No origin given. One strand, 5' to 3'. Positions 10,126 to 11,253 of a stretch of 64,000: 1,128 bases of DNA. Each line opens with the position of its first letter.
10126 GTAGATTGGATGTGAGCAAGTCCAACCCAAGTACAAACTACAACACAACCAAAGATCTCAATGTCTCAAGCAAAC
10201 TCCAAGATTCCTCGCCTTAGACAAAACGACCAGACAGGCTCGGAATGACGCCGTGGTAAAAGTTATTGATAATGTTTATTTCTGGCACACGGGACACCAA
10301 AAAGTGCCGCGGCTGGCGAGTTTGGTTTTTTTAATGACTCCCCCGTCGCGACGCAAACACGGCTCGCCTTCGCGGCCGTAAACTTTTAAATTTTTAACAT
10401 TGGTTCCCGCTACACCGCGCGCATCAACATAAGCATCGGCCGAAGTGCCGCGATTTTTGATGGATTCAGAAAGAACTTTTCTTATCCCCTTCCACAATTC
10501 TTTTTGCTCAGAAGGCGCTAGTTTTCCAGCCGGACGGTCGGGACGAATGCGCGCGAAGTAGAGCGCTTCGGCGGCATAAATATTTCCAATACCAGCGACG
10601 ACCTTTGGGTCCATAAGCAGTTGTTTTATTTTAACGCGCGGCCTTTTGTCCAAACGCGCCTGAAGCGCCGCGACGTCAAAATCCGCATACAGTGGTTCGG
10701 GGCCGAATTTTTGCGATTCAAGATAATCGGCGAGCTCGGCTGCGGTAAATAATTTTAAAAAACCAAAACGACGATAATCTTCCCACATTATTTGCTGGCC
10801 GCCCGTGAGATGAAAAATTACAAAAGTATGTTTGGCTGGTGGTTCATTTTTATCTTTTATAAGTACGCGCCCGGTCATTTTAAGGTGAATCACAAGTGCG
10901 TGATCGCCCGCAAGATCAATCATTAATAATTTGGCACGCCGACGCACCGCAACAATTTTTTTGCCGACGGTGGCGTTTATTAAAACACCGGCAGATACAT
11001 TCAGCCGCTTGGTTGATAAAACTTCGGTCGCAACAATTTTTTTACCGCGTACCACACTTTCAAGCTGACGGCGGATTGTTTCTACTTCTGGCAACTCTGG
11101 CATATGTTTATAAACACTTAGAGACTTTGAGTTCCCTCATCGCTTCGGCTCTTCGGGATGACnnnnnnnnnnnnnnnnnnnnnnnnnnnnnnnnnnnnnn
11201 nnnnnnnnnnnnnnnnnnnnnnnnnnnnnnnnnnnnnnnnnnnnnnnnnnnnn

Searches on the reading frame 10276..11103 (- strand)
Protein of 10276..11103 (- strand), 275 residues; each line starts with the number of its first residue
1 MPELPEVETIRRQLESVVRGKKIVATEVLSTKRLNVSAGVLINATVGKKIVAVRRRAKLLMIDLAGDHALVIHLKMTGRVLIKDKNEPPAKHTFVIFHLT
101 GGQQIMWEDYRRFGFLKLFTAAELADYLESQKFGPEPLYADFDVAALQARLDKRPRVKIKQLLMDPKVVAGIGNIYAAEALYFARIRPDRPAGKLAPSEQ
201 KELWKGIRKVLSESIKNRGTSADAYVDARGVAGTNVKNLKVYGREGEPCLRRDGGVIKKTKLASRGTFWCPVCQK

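Call 56: search_protein_families(library=pfam, proteins=[window:10276-11103:-], max_evalue=0.001)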
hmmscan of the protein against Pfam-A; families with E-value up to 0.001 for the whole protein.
window:10276-11103:- (275 aa): 3 families
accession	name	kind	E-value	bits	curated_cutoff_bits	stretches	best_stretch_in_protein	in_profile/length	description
PF01149.29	Fapy_DNA_glyco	-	1.2e-32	113.4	25.5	1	1-115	1-116/117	Formamidopyrimidine-DNA glycosylase N-terminal domain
PF06831.19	H2TH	-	2.7e-24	85.4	34.7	1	134-221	2-88/93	Formamidopyrimidine-DNA glycosylase H2TH domain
PF06827.20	zf-FPG_IleRS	-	9.4e-05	22.6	21.3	1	247-275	2-29/30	Zinc finger found in FPG and IleRS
